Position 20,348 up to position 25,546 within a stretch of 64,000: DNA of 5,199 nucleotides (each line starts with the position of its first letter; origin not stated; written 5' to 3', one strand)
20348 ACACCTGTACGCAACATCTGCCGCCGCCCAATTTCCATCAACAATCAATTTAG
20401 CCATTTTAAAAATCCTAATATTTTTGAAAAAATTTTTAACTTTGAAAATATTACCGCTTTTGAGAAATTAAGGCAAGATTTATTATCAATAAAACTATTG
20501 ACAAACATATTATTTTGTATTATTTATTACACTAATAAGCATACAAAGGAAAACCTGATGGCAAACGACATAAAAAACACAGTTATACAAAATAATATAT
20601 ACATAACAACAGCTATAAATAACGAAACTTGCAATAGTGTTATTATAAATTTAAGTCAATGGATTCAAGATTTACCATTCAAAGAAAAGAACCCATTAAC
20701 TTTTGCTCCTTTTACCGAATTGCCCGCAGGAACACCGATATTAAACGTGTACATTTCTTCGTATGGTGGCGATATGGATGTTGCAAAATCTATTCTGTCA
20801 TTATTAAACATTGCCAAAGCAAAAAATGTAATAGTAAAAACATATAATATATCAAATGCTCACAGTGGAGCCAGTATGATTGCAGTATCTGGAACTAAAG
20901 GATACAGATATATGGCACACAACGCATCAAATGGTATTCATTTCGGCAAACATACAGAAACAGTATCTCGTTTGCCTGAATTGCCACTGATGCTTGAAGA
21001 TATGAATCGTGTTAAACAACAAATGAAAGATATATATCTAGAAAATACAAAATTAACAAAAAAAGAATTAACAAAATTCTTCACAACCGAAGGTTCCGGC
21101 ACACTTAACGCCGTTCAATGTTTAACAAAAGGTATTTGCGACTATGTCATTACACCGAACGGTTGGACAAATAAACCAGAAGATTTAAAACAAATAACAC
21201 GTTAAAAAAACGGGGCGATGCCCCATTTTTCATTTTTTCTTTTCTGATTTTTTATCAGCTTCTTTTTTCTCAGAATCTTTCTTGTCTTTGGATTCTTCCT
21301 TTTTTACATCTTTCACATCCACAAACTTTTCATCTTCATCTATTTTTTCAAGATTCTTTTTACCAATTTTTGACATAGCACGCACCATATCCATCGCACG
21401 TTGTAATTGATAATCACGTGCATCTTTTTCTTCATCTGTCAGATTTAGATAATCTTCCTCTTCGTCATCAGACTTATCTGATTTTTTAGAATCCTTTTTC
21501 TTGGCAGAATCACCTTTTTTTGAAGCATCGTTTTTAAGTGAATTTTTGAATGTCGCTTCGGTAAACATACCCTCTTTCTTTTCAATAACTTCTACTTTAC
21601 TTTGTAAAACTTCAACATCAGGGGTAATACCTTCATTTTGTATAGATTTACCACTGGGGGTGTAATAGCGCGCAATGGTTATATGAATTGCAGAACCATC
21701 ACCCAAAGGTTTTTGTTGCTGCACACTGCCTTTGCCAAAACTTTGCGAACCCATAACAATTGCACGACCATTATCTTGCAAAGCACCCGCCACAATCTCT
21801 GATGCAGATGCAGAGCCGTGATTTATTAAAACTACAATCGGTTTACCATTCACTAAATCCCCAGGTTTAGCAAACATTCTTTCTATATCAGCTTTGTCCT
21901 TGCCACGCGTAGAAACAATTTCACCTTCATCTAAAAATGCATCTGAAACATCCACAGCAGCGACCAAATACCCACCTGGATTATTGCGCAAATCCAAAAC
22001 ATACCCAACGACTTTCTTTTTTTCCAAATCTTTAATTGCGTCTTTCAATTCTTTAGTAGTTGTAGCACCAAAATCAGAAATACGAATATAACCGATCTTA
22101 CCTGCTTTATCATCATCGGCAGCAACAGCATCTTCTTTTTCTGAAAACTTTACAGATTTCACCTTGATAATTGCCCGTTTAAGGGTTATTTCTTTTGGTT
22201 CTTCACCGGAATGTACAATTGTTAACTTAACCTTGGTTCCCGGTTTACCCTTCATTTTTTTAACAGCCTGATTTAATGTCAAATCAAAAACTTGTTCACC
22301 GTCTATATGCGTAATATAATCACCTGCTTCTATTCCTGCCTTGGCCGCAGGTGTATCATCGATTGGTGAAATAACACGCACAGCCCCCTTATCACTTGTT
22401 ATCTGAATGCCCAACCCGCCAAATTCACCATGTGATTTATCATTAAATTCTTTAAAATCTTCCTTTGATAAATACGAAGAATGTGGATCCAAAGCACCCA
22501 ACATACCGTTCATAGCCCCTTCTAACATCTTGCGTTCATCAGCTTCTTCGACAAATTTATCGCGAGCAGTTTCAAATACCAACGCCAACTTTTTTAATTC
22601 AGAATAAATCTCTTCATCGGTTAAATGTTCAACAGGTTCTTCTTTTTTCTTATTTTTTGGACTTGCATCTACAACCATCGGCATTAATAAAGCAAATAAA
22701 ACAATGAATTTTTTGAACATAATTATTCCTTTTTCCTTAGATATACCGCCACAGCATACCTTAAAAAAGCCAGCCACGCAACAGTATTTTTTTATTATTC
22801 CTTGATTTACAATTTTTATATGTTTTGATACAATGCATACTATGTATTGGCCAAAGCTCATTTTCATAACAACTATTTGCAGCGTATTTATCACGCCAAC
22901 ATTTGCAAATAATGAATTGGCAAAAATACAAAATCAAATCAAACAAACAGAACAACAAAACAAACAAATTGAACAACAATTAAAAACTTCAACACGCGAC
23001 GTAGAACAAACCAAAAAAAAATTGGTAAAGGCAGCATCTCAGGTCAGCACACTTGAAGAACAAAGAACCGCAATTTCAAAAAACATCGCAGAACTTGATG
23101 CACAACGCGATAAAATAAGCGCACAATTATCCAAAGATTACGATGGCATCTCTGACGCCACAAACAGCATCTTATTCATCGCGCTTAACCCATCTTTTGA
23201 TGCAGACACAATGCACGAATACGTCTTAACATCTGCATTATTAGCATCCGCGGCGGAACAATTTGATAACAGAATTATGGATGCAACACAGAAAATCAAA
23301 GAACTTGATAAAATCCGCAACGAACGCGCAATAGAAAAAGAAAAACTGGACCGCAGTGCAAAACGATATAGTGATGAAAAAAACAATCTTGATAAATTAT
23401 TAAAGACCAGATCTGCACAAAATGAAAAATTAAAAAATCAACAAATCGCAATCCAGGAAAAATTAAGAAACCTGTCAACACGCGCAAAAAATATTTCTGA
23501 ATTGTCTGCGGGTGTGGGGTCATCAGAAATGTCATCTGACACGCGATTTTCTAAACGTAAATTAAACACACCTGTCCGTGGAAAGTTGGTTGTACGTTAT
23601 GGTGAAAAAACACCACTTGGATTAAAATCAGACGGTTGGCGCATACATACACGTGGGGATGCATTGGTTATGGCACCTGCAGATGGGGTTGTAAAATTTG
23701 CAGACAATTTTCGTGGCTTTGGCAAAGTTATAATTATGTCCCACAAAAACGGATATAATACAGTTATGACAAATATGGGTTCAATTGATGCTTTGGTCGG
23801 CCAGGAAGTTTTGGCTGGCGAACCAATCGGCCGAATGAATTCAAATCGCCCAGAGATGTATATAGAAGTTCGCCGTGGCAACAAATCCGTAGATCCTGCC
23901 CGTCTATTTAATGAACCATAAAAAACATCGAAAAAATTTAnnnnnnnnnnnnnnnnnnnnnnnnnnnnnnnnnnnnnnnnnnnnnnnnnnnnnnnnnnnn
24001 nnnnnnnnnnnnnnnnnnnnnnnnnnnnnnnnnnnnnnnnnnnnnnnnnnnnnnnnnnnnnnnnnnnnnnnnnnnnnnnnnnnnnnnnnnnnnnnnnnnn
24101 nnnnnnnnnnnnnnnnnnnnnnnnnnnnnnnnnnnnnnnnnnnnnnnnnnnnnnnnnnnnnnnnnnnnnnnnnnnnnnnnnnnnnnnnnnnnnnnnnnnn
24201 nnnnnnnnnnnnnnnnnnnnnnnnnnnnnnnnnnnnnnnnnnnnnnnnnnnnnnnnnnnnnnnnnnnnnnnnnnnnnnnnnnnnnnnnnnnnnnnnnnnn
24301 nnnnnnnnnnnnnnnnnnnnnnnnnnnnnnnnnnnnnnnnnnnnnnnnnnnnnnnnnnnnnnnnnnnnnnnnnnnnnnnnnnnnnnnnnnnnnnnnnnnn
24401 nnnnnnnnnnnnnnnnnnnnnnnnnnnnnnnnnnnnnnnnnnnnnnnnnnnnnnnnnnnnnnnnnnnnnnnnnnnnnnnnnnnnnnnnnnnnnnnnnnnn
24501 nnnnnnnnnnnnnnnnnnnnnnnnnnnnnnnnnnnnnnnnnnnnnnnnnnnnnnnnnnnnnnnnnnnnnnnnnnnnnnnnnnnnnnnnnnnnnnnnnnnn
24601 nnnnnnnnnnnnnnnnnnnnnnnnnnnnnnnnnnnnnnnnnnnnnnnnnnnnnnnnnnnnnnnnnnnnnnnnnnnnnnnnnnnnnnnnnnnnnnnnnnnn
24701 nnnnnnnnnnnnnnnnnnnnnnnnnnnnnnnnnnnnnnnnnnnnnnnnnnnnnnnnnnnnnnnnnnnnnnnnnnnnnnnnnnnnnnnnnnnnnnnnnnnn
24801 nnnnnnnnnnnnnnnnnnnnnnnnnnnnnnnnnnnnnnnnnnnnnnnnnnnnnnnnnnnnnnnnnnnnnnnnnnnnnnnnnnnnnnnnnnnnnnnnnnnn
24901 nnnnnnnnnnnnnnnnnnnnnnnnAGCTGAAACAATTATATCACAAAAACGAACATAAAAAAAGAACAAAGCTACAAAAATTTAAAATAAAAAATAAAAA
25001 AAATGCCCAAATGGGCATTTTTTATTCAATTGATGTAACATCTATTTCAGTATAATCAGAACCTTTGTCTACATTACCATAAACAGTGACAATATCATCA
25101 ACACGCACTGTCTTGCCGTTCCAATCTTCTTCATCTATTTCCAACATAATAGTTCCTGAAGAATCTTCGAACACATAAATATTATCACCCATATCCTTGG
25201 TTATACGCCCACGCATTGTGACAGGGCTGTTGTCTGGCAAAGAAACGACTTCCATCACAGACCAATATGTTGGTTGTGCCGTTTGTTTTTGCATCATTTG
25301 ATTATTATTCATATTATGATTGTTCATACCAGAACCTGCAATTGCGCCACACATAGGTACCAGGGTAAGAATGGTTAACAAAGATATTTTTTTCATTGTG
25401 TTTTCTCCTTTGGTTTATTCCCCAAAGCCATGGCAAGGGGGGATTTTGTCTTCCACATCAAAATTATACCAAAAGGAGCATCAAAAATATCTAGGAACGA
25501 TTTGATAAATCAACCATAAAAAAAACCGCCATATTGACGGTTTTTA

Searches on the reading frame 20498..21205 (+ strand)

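Call 55: search_protein_families(library=pfam, proteins=[window:20498-21205:+], max_evalue=0.001)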
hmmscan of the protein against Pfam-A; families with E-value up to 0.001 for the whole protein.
window:20498-21205:+ (235 aa): 1 family
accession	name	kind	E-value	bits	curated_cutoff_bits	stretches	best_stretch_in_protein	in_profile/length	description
PF00574.28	CLP_protease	-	4.5e-15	56.4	20.2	1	82-219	49-180/182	Clp protease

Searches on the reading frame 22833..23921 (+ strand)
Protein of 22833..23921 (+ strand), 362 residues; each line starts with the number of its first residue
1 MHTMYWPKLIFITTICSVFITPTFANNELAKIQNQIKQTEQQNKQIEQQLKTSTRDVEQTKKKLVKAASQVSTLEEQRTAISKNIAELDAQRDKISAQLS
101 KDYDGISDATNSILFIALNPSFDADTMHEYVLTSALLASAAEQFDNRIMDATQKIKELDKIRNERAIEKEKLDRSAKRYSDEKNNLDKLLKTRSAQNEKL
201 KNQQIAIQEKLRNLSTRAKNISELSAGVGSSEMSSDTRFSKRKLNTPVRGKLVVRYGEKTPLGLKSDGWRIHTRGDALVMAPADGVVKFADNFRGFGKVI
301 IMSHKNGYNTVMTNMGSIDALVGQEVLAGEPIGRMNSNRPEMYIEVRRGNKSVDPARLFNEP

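Call 33: search_protein_families(library=pfam, proteins=[window:22833-23921:+], max_evalue=0.01)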
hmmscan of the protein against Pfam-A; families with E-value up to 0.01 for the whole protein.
window:22833-23921:+ (362 aa): 8 families
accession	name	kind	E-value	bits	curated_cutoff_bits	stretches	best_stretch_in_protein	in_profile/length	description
PF01551.29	Peptidase_M23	-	4.5e-18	65.7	28.7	1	267-355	4-96/96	Peptidase family M23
PF11932.13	DUF3450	-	1.3e-07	31.6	32.6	2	26-107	29-110/241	Protein of unknown function (DUF3450)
PF06009.19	Laminin_II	-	9e-05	22.9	33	1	28-130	18-123/138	Laminin Domain II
PF03961.19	FapA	-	0.0013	18.8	31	1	14-103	143-230/272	Flagellar Assembly Protein A beta solenoid domain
PF11285.13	DUF3086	-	0.0022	17.6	24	1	69-191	3-118/277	Protein of unknown function (DUF3086)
PF08614.16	ATG16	-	0.003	18.2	33.7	1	33-102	73-142/200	Autophagy protein 16 (ATG16)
PF10473.14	CENP-F_leu_zip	-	0.0049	17.4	34.5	1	27-99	52-124/140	Leucine-rich repeats of kinetochore protein Cenp-F/LEK1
PF05266.19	DUF724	-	0.0082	16.5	38.4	1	27-99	95-174/188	Protein of unknown function (DUF724)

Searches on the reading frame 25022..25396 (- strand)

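Call 33: search_protein_families(library=pfam, proteins=[window:25022-25396:-], max_evalue=0.01)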
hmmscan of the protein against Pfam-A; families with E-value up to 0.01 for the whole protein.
window:25022-25396:- (124 aa): 2 families
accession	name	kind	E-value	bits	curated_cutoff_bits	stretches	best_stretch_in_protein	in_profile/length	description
PF04076.19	BOF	-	2.1e-23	82.8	25.8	1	30-124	8-102/103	Bacterial OB fold (BOF) protein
PF01336.31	tRNA_anti-codon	-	0.00067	20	27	1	60-124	2-73/75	OB-fold nucleic acid binding domain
